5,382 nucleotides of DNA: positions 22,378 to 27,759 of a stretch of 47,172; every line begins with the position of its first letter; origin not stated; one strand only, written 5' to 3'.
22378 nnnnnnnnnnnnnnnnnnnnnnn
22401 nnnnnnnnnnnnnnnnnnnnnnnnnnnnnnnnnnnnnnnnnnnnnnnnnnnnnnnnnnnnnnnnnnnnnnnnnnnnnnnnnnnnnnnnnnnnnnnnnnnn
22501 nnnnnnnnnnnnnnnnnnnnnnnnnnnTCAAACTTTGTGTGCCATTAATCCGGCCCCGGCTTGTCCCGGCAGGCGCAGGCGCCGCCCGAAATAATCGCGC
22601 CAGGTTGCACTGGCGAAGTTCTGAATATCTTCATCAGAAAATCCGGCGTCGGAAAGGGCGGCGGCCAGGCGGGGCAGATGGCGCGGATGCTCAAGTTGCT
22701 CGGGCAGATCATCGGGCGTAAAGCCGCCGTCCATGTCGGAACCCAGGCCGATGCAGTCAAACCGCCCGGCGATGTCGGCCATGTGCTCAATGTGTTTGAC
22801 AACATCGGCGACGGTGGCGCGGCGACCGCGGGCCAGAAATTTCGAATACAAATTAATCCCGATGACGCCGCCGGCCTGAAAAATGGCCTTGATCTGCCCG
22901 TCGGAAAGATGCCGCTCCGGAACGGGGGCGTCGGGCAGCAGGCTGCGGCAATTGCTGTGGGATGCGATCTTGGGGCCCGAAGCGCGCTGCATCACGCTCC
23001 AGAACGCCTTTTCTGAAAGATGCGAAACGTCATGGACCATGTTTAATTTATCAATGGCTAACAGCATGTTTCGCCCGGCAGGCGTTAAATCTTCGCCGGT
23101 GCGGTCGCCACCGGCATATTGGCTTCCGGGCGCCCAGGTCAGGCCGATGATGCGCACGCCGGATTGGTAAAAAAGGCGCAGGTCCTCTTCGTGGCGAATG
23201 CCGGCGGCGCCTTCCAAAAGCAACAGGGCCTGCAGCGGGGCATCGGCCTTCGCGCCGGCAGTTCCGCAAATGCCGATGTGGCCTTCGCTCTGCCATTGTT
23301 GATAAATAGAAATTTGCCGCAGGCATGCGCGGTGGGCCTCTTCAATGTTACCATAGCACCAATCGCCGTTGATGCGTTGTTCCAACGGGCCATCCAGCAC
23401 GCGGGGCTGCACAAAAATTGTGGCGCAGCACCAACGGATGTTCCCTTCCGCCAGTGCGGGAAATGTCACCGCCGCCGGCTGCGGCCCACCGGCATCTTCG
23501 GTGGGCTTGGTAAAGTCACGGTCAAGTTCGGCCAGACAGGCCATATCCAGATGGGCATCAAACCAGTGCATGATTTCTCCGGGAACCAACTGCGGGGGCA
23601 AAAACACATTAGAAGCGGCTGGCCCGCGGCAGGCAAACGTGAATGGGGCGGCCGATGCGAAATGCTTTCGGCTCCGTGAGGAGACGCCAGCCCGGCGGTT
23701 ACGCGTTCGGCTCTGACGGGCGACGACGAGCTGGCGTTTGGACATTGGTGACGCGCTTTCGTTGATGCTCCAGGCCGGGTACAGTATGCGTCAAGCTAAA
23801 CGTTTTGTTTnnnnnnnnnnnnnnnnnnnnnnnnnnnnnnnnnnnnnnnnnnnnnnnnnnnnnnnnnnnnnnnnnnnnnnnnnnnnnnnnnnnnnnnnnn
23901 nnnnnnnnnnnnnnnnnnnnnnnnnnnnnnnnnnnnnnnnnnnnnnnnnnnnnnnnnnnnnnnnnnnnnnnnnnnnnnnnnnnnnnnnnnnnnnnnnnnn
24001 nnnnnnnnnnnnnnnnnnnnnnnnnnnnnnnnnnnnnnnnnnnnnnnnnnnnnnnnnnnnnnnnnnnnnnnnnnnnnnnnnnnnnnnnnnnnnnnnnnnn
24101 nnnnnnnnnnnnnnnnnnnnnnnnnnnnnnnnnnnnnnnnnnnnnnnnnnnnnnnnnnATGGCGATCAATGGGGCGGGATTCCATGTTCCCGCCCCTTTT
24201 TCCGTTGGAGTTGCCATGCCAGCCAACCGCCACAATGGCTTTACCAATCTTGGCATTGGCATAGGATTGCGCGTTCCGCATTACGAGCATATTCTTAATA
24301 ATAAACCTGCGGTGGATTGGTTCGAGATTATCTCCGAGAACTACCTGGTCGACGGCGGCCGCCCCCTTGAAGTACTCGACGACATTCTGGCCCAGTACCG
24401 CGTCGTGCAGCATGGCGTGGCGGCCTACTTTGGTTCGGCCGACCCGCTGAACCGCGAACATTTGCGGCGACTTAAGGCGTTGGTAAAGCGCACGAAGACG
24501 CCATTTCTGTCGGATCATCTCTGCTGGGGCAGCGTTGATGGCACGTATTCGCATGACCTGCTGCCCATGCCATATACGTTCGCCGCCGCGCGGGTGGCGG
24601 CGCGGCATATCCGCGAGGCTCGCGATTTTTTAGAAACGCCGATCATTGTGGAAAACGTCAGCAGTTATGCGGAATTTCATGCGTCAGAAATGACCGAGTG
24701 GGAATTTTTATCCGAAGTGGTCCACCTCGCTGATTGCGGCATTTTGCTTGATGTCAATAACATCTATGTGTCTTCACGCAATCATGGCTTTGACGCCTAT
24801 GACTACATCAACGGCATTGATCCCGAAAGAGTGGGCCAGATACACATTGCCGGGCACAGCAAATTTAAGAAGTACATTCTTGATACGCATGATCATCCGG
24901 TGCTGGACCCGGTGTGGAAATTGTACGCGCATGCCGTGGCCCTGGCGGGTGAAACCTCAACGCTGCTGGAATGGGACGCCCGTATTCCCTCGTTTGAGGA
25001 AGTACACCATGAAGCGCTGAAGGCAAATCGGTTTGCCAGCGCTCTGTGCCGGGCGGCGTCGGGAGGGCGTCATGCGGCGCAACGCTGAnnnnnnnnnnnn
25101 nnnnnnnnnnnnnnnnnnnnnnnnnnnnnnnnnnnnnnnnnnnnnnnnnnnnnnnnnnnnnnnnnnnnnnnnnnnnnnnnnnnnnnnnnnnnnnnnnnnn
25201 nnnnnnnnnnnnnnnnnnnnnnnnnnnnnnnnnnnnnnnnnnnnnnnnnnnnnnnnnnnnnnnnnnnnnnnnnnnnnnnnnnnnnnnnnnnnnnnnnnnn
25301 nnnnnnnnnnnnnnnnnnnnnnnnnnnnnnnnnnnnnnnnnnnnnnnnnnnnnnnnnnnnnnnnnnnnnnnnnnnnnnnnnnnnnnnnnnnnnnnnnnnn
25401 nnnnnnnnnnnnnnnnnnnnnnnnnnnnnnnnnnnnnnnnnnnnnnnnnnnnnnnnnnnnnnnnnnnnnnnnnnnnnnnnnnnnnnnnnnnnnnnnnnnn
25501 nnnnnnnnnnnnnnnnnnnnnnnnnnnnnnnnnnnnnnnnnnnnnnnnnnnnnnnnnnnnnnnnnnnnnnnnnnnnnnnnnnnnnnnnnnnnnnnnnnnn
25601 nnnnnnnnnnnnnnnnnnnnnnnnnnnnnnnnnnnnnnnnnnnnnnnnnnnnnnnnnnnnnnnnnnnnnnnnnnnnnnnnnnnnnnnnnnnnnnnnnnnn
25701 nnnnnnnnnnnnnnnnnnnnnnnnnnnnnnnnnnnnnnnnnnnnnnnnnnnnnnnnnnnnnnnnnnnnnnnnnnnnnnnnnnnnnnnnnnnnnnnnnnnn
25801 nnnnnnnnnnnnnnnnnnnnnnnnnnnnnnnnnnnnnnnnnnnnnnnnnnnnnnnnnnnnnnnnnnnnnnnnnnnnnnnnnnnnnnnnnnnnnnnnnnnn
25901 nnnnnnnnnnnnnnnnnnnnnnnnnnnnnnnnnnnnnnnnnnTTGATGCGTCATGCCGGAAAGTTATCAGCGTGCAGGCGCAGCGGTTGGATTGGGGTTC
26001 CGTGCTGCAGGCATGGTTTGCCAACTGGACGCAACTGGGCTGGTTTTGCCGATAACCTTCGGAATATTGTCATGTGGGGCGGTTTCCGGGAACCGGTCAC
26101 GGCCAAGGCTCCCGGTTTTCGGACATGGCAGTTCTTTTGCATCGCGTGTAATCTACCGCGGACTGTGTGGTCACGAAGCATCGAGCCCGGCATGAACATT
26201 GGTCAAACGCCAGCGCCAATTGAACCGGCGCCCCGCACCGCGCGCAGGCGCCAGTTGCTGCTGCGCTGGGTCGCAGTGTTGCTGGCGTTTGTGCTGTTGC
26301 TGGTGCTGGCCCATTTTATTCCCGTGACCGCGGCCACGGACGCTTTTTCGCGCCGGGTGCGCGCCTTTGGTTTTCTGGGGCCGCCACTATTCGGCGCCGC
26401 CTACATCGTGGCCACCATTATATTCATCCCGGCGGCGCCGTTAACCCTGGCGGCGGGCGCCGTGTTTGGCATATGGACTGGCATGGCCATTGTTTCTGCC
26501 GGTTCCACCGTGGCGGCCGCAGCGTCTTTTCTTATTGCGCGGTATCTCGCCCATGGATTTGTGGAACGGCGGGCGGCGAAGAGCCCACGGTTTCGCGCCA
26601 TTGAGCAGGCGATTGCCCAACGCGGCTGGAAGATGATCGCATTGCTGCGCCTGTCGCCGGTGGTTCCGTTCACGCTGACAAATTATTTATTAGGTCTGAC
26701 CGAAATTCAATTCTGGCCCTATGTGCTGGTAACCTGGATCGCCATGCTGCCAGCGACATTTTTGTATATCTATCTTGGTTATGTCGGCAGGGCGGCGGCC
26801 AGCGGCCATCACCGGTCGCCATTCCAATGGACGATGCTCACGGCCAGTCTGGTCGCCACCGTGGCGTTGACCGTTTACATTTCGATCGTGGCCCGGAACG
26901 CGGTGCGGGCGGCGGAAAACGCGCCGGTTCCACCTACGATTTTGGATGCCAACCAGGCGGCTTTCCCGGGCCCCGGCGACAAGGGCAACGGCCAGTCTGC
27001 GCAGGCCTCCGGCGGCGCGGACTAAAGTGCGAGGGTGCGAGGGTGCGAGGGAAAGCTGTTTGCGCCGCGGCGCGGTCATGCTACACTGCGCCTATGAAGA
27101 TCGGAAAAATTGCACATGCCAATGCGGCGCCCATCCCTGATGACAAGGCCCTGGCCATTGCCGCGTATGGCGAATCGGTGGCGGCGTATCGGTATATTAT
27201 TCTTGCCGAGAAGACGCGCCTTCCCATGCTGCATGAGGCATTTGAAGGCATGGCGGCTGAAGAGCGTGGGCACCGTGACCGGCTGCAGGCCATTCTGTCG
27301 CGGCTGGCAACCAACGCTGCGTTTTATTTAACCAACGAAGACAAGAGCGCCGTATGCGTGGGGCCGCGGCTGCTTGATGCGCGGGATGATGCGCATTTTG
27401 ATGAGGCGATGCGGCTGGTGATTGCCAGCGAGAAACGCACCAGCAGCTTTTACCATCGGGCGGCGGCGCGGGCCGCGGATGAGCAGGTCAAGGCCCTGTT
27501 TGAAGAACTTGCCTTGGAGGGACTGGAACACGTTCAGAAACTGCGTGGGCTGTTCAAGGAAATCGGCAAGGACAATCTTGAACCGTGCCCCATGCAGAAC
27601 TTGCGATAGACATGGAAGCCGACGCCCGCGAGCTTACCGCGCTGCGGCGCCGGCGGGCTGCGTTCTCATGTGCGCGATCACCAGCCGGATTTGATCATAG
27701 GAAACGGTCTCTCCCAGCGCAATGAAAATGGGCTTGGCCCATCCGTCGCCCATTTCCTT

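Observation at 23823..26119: MNIO (DUF692) and DUF2063 cluster with a signal-peptide 6-Cys repeat precursor: a candidate metal-binding RiPP system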

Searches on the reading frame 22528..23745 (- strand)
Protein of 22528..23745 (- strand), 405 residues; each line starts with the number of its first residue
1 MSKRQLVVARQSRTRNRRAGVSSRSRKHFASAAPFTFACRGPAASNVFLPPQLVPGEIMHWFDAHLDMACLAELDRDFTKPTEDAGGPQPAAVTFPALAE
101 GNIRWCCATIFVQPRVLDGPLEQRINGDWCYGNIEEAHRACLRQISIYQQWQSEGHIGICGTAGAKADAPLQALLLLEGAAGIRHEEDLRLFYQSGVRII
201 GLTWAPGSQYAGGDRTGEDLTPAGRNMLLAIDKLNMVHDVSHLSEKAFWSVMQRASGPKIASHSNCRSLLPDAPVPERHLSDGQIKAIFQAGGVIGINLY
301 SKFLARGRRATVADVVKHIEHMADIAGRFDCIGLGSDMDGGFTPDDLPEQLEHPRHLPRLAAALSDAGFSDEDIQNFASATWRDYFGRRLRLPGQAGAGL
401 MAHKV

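Call 3: search_protein_families(library=ncbifam, proteins=[window:22528-23745:-], max_evalue=0.01)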
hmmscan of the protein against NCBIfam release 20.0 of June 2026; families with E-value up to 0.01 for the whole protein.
window:22528-23745:- (405 aa): 0 families

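Call 4: search_protein_families(library=pfam, proteins=[window:22528-23745:-], max_evalue=0.01)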
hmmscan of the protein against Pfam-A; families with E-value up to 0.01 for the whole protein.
window:22528-23745:- (405 aa): 2 families
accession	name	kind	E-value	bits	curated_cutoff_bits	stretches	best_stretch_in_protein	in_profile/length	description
PF01244.27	Peptidase_M19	-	3.3e-57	194.5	26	1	60-380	7-311/319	Membrane dipeptidase (Peptidase family M19)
PF08857.17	ParBc_2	-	0.0022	18.6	23.6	0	234-255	76-97/158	Putative ParB-like nuclease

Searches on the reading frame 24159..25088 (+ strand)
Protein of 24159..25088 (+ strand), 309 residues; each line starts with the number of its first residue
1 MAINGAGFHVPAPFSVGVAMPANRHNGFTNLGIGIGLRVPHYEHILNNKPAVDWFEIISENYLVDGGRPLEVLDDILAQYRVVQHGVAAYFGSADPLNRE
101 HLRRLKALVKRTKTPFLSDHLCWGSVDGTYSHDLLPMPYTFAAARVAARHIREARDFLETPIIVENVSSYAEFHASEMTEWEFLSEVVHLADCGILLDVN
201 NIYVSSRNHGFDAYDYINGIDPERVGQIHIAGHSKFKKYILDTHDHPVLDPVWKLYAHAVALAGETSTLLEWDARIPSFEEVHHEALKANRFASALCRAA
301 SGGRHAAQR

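Call 3: search_protein_families(library=ncbifam, proteins=[window:24159-25088:+], max_evalue=0.01)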
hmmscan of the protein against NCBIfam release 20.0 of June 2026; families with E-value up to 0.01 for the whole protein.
window:24159-25088:+ (309 aa): 5 families
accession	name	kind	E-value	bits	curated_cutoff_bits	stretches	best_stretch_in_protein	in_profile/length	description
NF050167.1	MNIO_BufB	equivalog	5.3e-102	340.6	310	1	33-289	1-261/262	MNIO family bufferin maturase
NF003818.2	PRK05409.1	equivalog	1.2e-70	238.1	360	1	33-286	2-257/264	HvfB family MNIO-type RiPP peptide maturase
NF050151.1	RiPP_MNIO_ApyH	equivalog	1.4e-21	76.9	400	1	28-278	10-266/283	multinuclear non-heme iron-dependent oxidative enzyme ApyH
NF050165.1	MNIO_ChrH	equivalog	2.1e-11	43.5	600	1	75-256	52-240/363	MNIO family chryseobactin maturase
TIGR04159.2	methbact_MbnB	equivalog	1.8e-09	37.5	325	1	48-251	19-216/261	methanobactin biosynthesis protein MbnB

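Call 4: search_protein_families(library=pfam, proteins=[window:24159-25088:+], max_evalue=0.01)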
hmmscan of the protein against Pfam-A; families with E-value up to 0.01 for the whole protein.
window:24159-25088:+ (309 aa): 1 family
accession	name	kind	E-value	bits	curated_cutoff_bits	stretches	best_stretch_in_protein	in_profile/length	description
PF05114.20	MbnB_TglH_ChrH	-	4.6e-103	344.5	25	1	32-292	1-261/263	RiPP precursor modification enzyme MbnB/TglH/ChrH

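Call 22: search_solved_structures(query=window:24216-25088:+, max_evalue=0.001, show_alignments=3)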
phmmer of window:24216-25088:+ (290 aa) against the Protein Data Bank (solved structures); distinct sequences matched with E-value up to 0.001: 6.
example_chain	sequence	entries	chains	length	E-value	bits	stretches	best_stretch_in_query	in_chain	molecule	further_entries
3bww_A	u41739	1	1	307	3e-47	164.3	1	13-215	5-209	Protein of unknown function DUF692/COG3220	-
8hci_D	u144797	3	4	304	8e-19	70.9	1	69-256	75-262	DUF692 family protein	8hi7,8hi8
7fc0_B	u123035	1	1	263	4.9e-05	25.7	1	27-239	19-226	Methanobactin biosynthesis cassette protein MbnB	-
7fc0_E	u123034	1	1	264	5e-05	25.7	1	27-239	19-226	Methanobactin biosynthesis cassette protein MbnB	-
7dz9_B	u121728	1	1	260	5.7e-05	25.5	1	34-236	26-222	cpMbnB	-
7dz9_A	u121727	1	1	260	5.9e-05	25.4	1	34-236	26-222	MbnB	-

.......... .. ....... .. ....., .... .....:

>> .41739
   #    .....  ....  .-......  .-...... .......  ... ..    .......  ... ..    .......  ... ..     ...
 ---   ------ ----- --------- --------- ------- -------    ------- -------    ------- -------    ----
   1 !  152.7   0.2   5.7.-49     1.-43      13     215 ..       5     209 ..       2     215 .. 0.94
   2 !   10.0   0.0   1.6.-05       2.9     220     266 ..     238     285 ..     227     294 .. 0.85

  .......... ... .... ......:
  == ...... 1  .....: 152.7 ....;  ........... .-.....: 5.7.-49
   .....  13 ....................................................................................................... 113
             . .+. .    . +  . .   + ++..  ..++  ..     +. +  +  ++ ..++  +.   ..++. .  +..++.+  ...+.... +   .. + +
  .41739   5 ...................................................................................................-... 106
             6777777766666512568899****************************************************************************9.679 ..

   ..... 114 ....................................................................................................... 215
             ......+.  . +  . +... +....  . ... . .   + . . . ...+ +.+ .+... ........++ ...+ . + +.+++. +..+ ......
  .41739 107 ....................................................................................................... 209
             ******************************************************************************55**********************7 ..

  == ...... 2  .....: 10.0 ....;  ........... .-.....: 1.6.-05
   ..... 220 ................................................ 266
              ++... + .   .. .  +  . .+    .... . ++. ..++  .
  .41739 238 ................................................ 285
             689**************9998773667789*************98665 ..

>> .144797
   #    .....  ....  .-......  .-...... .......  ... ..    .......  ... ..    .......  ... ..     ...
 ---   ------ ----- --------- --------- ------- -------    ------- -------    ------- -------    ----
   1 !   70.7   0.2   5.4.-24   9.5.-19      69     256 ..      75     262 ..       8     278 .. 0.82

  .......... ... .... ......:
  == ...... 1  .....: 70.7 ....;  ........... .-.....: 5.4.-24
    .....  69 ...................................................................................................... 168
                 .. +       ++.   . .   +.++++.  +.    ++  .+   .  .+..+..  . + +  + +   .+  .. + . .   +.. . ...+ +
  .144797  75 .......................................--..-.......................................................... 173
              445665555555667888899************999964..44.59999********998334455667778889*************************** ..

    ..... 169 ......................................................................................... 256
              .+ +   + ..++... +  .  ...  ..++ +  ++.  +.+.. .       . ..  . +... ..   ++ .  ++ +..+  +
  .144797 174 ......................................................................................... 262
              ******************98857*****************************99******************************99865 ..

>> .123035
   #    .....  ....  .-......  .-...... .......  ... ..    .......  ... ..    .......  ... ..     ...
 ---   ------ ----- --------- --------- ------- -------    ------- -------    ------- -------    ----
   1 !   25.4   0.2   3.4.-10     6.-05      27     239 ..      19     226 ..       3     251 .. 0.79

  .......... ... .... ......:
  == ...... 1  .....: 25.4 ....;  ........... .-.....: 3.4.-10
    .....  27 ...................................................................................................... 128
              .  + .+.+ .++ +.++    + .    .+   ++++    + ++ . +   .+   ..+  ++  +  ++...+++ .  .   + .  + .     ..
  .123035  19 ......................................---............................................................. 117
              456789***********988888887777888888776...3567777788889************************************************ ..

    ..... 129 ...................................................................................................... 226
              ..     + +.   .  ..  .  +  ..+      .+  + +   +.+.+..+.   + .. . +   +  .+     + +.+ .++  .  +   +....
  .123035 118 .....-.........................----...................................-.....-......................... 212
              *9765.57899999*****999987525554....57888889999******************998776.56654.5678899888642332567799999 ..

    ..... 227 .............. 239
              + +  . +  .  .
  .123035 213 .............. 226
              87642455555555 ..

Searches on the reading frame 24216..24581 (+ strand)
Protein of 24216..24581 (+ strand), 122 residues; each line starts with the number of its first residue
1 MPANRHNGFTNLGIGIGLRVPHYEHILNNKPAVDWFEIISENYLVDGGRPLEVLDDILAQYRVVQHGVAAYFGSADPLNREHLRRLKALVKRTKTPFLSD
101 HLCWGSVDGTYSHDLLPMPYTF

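Call 33: search_solved_structures(query=window:24216-24581:+, max_evalue=10, show_alignments=4)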
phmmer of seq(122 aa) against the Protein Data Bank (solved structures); distinct sequences matched with E-value up to 10: 3.
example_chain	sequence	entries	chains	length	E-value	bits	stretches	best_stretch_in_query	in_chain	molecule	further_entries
3bww_A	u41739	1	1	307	7.5e-15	58.2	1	13-121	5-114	Protein of unknown function DUF692/COG3220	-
8gre_C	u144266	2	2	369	1.2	12.3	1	23-104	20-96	F-box protein UCC1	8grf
1wh4_A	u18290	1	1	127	1.3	12.1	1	75-111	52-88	interleukin-1 receptor-associated kinase 4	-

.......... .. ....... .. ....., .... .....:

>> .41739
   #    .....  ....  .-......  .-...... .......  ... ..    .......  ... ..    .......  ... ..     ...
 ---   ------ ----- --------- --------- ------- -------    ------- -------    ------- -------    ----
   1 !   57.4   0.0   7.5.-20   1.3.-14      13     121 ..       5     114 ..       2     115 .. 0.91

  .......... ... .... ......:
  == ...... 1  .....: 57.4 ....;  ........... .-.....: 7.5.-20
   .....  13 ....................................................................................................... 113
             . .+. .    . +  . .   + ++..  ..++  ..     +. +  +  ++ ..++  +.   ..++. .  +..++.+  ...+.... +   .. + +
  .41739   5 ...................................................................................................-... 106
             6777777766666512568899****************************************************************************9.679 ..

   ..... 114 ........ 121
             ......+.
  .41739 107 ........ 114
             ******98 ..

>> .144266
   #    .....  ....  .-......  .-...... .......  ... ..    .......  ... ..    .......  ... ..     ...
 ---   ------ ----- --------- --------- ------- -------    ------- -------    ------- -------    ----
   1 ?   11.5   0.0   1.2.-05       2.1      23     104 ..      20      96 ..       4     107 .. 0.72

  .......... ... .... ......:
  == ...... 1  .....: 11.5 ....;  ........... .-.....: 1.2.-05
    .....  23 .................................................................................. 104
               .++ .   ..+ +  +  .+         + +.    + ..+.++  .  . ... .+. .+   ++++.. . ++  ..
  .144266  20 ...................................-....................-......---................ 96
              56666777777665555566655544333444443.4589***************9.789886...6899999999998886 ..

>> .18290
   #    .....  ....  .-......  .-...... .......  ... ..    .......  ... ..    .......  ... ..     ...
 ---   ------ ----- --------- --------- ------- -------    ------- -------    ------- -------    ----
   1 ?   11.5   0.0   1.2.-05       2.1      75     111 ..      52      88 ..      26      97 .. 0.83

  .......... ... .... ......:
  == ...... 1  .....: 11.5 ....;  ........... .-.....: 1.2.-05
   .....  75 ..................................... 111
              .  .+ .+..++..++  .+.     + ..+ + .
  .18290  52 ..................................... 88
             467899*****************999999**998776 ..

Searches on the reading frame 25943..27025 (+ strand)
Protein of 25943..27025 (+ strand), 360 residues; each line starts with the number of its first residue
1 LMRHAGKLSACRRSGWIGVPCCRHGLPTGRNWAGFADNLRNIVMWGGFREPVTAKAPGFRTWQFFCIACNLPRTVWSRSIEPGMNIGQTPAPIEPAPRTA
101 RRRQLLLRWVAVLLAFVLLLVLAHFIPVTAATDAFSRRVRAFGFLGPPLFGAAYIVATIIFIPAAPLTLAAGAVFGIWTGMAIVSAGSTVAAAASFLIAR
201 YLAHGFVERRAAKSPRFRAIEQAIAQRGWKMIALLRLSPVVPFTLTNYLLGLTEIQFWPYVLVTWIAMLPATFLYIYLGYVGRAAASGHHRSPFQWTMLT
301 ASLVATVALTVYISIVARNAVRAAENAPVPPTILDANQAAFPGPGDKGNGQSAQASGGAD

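Call 3: search_protein_families(library=ncbifam, proteins=[window:25943-27025:+], max_evalue=0.01)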
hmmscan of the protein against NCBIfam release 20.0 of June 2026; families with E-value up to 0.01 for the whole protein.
window:25943-27025:+ (360 aa): 1 family
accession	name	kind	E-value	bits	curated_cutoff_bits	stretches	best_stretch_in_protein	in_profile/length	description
NF052604.1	UndecprPTUtpABac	equivalog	0.0023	18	250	1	186-311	58-188/198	undecaprenyl phosphate transporter UptA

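Call 4: search_protein_families(library=pfam, proteins=[window:25943-27025:+], max_evalue=0.01)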
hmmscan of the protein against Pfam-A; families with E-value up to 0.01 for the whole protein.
window:25943-27025:+ (360 aa): 1 family
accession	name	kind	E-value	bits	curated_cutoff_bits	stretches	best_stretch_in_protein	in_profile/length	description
PF09335.16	VTT_dom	-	2.4e-30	106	33.9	1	162-280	1-122/123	VTT domain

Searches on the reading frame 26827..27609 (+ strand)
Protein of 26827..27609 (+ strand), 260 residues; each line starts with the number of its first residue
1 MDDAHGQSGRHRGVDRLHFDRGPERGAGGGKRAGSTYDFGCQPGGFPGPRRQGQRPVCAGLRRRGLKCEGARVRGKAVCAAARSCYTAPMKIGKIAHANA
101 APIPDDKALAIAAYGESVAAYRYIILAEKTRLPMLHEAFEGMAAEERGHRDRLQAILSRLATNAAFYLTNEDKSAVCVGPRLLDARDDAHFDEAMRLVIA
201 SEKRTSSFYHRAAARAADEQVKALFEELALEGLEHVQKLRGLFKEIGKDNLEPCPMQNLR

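Call 3: search_protein_families(library=ncbifam, proteins=[window:26827-27609:+], max_evalue=0.01)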
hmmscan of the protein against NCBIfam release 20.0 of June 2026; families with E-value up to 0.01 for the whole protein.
window:26827-27609:+ (260 aa): 4 families
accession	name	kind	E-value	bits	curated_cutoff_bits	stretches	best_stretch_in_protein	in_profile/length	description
NF045676.1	FeExpMbfA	equivalog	5.9e-10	39.1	450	1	108-245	14-150/318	iron exporter MbfA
NF058679.1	EncB_fam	subfamily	3e-06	27.2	90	1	193-246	23-76/117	encapsulin nanocompartment ferritin-likeEncB family encapsulin nanocompartment ferritin-like cargo protein cargo protein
NF009413.0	PRK12775.1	equivalog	6e-05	21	1895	1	89-244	842-996/1006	putative trifunctional 2-polyprenylphenol hydroxylase/glutamate synthase subunit beta/ferritin domain-containing protein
TIGR02284.1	TIGR02284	subfamily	0.0033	17.7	44.8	1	198-249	8-59/139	PA2169 family four-helix-bundle protein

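Call 4: search_protein_families(library=pfam, proteins=[window:26827-27609:+], max_evalue=0.01)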
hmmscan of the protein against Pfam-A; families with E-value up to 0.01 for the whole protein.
window:26827-27609:+ (260 aa): 3 families
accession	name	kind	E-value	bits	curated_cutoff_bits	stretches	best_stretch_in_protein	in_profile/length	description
PF02915.23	Rubrerythrin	-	1.6e-13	51.7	22.8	1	108-242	2-136/137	Rubrerythrin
PF05974.18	DUF892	-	3.5e-06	27.6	23.7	1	189-250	4-65/159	Domain of unknown function (DUF892)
PF09537.16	DUF2383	-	0.00081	20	30.8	0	199-249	10-60/111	Domain of unknown function (DUF2383)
